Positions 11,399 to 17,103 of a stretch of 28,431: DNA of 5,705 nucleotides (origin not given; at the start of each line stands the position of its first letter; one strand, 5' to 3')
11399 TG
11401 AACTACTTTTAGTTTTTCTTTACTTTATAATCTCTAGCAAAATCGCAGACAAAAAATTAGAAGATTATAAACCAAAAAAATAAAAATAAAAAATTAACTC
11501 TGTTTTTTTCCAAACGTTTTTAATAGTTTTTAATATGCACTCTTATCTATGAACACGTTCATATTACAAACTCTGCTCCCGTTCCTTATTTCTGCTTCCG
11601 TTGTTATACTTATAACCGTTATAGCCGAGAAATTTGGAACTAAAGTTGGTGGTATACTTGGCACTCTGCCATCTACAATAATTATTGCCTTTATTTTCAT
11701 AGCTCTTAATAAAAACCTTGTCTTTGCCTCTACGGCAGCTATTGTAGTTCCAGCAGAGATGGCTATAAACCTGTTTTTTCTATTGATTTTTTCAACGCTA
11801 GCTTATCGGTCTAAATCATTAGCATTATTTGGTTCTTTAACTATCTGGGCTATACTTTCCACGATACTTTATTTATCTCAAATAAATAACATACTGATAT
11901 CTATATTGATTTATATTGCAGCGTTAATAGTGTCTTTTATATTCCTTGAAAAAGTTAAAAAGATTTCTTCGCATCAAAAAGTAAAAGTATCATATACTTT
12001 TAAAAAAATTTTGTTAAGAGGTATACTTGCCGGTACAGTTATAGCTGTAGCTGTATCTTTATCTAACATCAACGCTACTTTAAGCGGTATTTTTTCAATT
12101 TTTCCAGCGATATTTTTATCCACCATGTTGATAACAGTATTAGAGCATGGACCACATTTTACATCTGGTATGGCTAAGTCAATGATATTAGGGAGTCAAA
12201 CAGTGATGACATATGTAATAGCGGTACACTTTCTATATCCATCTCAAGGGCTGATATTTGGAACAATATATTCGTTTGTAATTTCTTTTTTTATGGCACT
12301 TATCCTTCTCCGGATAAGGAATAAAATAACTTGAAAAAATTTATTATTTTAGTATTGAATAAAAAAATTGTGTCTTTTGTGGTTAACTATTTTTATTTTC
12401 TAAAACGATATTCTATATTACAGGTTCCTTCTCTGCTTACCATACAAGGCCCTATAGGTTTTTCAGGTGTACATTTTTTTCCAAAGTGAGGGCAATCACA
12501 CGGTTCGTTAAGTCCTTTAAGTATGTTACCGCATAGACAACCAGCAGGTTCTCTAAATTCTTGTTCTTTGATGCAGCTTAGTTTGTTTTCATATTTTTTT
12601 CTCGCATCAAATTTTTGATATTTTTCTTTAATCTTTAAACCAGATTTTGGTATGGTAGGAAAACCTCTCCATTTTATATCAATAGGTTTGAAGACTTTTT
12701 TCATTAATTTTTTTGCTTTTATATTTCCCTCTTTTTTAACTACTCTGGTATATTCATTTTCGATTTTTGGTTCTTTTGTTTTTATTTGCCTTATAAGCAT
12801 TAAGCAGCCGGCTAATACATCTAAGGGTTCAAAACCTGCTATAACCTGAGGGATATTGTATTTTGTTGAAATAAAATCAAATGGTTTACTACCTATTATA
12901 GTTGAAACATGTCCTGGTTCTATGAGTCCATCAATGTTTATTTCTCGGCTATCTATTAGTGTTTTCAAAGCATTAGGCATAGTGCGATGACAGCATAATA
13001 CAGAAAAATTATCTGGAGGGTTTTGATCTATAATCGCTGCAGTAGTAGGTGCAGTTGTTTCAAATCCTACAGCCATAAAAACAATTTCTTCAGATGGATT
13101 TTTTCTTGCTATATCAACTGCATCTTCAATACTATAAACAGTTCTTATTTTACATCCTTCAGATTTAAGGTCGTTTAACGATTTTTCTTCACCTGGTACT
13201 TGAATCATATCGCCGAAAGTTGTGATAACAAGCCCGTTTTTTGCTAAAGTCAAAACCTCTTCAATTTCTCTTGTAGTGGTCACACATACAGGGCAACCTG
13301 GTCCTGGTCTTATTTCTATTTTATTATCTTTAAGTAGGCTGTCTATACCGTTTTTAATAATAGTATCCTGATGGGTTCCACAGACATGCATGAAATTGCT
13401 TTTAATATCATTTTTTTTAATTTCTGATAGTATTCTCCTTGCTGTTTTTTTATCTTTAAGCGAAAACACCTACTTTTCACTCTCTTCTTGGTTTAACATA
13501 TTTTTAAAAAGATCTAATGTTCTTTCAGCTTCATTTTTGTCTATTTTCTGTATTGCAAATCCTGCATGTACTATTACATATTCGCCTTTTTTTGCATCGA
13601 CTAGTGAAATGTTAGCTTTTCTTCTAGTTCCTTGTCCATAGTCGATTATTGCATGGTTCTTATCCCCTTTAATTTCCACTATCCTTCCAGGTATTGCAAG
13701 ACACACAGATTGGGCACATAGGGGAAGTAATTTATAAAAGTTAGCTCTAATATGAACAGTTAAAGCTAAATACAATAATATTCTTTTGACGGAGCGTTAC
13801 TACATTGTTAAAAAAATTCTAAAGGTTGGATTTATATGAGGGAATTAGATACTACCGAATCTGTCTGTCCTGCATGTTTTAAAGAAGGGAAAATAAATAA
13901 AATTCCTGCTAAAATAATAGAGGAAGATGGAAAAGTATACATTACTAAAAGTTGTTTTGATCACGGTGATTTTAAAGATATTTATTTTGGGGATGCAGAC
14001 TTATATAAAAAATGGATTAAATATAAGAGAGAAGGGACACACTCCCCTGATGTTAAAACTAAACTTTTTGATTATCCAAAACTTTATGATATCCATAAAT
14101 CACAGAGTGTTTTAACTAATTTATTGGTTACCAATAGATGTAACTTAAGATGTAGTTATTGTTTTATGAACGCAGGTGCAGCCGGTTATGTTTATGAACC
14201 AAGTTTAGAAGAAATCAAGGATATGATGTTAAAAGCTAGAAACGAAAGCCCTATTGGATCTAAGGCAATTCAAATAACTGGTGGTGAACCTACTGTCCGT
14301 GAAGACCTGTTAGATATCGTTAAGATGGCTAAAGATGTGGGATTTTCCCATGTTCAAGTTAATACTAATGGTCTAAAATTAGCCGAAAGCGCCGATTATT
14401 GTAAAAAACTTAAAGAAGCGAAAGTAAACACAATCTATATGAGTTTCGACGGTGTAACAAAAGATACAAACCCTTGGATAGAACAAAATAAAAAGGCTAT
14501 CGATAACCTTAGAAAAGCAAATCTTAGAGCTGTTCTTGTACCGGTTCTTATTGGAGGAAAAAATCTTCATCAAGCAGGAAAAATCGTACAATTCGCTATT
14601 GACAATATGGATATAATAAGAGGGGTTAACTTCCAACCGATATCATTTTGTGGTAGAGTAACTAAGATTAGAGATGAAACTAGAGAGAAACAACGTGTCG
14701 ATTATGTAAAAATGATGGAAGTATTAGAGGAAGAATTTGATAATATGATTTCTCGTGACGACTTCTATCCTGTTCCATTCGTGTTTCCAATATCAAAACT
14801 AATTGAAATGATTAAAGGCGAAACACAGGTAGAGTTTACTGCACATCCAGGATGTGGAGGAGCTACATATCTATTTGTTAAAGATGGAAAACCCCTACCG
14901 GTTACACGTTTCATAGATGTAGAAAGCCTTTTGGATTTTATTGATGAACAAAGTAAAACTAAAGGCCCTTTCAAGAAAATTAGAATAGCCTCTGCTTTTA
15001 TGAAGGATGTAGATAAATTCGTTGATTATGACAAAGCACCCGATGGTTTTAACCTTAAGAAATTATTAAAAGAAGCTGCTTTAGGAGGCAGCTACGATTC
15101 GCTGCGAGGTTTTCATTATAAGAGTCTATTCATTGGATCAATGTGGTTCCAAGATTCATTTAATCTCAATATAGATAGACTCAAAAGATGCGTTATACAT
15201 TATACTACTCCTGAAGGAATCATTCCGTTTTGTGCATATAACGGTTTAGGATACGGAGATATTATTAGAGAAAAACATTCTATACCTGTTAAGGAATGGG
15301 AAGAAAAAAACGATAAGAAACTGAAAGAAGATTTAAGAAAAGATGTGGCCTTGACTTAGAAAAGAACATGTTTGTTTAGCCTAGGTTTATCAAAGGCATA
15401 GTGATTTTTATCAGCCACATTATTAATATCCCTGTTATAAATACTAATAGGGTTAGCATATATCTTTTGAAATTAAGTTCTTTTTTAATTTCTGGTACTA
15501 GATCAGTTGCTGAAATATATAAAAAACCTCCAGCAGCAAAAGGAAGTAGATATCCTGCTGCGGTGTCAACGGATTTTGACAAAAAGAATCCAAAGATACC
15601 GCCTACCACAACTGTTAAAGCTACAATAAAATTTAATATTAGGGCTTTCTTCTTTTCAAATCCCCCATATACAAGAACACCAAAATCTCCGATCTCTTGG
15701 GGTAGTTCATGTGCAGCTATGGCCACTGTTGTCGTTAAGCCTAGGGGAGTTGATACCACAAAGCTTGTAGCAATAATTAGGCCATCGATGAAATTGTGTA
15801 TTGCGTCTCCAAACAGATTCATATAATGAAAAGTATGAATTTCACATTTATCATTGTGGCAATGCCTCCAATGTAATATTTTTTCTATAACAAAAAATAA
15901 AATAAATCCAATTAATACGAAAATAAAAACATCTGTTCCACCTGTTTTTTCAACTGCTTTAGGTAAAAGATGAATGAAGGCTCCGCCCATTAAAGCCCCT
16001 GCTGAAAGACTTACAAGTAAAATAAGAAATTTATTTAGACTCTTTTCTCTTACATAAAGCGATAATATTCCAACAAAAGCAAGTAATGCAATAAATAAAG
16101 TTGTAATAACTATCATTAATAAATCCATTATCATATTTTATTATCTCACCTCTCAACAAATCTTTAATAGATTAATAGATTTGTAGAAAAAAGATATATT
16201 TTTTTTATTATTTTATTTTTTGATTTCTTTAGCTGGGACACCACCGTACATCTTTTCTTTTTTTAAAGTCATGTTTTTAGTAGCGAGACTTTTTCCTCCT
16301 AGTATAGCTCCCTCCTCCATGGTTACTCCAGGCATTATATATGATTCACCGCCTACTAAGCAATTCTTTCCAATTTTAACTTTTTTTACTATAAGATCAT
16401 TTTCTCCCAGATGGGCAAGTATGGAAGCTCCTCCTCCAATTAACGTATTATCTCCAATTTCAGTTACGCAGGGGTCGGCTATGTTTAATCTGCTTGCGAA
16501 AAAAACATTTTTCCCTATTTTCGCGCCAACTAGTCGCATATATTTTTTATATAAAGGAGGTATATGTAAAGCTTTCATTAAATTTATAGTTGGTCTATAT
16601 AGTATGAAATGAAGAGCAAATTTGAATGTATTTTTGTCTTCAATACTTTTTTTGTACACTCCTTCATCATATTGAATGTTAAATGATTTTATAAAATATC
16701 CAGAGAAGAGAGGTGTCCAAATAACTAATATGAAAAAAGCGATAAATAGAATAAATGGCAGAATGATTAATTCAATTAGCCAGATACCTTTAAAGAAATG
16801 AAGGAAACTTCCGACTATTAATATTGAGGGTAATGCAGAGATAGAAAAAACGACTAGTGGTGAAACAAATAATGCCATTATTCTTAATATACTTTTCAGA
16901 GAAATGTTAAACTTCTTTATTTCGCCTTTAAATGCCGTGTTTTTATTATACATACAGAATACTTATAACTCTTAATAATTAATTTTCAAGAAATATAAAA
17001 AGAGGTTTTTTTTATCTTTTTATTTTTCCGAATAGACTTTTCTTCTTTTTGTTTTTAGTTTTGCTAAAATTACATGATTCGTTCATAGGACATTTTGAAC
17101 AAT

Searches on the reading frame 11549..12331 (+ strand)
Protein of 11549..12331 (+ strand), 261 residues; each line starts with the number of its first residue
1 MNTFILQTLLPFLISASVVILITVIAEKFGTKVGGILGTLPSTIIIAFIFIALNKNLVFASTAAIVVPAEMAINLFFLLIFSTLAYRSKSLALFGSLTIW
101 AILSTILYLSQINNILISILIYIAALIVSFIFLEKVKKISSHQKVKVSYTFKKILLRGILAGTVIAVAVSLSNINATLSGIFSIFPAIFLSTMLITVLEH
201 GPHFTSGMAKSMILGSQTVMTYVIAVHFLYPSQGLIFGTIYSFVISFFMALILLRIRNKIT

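Call 32: search_protein_families(library=pfam, proteins=[window:11549-12331:+], max_evalue=0.001)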
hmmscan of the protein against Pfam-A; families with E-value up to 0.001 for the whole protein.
window:11549-12331:+ (261 aa): 1 family
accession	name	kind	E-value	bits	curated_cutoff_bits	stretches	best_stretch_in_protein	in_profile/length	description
PF11345.13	DUF3147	-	1.6e-12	48.2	23.6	2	155-257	2-109/111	Protein of unknown function (DUF3147)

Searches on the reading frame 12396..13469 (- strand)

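Call 32: search_protein_families(library=pfam, proteins=[window:12396-13469:-], max_evalue=0.001)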
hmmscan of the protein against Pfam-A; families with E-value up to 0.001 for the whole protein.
window:12396-13469:- (358 aa): 1 family
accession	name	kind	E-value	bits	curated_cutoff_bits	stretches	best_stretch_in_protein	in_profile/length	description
PF01924.21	HypD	-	5.2e-143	476.8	25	1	10-356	3-350/351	Hydrogenase formation hypA family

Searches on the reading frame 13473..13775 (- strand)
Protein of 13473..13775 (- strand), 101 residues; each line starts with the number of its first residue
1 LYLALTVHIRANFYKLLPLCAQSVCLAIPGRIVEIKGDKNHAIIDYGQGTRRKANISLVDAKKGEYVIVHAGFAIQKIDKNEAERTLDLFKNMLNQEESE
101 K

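Call 32: search_protein_families(library=pfam, proteins=[window:13473-13775:-], max_evalue=0.001)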
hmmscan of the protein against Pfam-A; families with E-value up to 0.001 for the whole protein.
window:13473-13775:- (101 aa): 1 family
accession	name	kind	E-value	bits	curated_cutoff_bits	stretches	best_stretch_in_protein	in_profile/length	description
PF01455.23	HupF_HypC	-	6.1e-24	84.4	28.5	1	25-90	2-65/65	HupF/HypC family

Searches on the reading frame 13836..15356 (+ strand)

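Call 32: search_protein_families(library=pfam, proteins=[window:13836-15356:+], max_evalue=0.001)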
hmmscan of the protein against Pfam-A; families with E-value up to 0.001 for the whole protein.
window:13836-15356:+ (507 aa): 3 families
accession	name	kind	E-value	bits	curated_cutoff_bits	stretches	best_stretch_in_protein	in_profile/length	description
PF04055.27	Radical_SAM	-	1.8e-26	93.7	29.5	1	97-254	2-166/166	Radical SAM superfamily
PF23545.1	Zn_ribbon_HMPTM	-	7.6e-17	61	27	1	4-51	2-44/45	HMPTM N-terminal zinc ribbon domain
PF13353.11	Fer4_12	-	4.6e-06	27.4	22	1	98-188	11-100/137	4Fe-4S single cluster domain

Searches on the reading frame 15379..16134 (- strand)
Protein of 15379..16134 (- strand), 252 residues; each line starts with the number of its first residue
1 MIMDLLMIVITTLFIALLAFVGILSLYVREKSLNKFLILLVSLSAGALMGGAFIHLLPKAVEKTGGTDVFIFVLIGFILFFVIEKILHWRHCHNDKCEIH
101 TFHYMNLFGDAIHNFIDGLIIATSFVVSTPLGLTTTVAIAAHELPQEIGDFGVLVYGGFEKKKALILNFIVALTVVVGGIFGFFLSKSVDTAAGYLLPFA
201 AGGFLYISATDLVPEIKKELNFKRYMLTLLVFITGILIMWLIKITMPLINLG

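Call 32: search_protein_families(library=pfam, proteins=[window:15379-16134:-], max_evalue=0.001)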
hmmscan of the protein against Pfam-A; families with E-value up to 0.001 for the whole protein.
window:15379-16134:- (252 aa): 1 family
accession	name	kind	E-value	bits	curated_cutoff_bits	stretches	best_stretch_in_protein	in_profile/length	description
PF02535.28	Zip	-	2.1e-44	152.5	35.1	2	95-242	170-322/323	ZIP Zinc transporter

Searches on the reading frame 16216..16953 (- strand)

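Call 32: search_protein_families(library=pfam, proteins=[window:16216-16953:-], max_evalue=0.001)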
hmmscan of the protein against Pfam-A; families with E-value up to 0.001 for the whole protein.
window:16216-16953:- (246 aa): 3 families
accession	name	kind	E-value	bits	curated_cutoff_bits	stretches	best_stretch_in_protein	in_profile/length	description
PF00132.30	Hexapep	-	5.3e-11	42.2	27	1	192-221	2-31/36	Bacterial transferase hexapeptide (six repeats)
PF14602.12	Hexapep_2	-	1e-09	38.3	27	1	192-219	2-27/34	Hexapeptide repeat of succinyl-transferase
PF25084.1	LbH_EIF2B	-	0.00051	20.5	54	1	150-232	4-83/105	EIF2B subunit epsilon LbH domain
